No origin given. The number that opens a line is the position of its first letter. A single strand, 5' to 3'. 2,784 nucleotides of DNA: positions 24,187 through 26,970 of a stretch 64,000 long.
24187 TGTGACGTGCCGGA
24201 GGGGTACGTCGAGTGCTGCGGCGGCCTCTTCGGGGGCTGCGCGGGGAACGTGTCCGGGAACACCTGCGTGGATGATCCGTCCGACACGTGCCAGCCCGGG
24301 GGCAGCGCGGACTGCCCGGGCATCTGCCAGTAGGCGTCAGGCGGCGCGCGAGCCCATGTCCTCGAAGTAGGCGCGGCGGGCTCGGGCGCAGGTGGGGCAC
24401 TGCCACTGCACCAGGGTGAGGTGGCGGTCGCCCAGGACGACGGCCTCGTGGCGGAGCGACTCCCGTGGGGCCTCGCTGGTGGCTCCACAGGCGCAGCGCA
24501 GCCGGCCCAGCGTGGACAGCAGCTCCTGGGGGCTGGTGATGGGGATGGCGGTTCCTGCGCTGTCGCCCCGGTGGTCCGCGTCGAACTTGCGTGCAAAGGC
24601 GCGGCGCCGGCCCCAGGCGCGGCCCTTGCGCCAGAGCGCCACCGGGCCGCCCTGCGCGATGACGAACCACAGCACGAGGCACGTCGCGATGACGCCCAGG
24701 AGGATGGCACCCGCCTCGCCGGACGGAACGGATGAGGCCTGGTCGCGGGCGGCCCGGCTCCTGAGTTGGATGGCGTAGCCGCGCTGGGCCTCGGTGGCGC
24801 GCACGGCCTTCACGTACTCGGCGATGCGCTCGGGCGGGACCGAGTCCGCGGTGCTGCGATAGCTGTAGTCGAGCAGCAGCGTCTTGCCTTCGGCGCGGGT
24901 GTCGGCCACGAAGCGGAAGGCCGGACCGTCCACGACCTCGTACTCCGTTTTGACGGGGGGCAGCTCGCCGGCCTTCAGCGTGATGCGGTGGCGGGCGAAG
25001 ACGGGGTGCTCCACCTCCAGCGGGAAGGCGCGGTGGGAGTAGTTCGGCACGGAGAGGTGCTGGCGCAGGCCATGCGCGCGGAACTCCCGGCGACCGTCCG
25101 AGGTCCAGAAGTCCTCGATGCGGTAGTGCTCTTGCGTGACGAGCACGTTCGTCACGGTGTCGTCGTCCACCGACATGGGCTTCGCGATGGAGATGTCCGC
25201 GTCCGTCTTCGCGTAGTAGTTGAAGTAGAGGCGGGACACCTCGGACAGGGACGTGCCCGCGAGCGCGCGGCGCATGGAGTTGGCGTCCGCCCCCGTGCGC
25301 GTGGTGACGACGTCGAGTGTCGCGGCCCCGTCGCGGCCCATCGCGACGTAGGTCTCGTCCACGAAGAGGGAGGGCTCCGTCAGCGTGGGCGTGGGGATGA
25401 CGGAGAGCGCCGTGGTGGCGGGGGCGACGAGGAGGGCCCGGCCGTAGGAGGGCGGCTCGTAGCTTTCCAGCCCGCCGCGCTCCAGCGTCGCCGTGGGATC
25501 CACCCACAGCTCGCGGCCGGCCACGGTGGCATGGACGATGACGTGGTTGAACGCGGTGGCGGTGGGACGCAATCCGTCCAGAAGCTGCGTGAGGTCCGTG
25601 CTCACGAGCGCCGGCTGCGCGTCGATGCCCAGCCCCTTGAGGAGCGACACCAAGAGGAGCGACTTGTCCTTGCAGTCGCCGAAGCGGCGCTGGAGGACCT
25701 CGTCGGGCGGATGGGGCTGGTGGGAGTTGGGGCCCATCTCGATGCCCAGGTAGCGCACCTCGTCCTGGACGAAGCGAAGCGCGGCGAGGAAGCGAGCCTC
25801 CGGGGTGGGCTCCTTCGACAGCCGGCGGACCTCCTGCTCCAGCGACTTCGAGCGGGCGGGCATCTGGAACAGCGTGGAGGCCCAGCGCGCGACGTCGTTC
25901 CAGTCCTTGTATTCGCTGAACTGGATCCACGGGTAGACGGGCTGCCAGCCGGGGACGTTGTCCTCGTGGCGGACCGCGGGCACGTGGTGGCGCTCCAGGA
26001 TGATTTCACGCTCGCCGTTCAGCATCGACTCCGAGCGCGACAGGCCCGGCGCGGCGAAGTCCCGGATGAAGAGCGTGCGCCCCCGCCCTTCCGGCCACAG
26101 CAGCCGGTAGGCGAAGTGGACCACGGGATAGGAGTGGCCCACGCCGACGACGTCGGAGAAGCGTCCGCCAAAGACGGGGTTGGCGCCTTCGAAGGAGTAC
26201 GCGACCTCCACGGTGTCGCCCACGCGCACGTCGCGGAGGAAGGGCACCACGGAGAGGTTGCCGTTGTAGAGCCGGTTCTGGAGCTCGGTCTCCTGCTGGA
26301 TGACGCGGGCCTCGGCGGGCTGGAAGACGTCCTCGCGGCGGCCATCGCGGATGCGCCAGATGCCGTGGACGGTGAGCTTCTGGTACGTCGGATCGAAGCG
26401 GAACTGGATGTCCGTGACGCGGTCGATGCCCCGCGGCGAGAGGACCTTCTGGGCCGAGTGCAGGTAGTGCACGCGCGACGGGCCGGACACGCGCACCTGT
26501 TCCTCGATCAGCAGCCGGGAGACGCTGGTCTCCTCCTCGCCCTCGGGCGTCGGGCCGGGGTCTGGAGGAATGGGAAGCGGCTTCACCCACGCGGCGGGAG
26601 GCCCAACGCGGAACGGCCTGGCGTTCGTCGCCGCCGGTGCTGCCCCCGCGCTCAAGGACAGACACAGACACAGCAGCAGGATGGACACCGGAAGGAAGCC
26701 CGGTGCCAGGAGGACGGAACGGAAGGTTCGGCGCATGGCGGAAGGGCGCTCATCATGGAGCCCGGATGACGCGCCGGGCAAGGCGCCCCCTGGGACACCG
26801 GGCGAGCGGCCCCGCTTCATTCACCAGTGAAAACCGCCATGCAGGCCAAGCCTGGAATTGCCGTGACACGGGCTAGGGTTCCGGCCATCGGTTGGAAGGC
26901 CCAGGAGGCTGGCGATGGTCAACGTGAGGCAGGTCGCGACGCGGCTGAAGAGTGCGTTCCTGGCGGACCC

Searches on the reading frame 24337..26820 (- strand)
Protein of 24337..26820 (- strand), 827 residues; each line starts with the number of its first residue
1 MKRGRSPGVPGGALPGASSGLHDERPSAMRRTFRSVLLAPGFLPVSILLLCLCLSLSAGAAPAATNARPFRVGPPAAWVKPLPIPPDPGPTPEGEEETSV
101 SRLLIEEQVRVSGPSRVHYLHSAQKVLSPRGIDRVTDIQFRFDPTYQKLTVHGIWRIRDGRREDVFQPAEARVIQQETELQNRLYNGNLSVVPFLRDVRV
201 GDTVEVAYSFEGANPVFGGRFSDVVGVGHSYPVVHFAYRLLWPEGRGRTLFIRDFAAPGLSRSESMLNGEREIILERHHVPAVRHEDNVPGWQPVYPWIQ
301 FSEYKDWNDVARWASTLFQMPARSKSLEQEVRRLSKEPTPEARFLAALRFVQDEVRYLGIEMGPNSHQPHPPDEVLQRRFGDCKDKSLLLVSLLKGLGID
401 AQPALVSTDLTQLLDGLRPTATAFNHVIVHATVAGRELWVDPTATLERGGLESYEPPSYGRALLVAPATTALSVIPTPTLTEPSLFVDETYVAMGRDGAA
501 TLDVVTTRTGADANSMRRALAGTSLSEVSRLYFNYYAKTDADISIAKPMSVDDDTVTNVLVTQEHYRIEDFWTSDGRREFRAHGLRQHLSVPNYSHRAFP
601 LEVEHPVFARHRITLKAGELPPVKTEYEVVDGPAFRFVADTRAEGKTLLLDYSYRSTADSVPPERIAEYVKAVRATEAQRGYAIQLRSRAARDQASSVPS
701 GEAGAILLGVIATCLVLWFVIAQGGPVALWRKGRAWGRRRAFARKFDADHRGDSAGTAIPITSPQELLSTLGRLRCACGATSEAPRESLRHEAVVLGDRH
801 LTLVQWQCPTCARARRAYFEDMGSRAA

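Call 9: search_protein_families(library=pfam, proteins=[window:24337-26820:-], max_evalue=0.01)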
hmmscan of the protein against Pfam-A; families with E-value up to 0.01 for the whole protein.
window:24337-26820:- (827 aa): 3 families
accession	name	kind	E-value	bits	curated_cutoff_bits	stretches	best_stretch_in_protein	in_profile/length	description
PF12969.12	DUF3857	-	5.2e-34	118.2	24.6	1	116-283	5-169/170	Domain of Unknown Function with PDB structure (DUF3857)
PF01841.26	Transglut_core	-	1.4e-06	29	23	1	334-431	7-96/108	Transglutaminase-like superfamily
PF24656.1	CEPT76_peptidase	-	0.0038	17.8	27.8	1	372-402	6-36/121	CEP76 peptidase-like domain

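Call 10: search_protein_families(library=ncbifam, proteins=[window:24337-26820:-], max_evalue=0.01)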
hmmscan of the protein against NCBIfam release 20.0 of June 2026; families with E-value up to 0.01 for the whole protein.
window:24337-26820:- (827 aa): 0 families
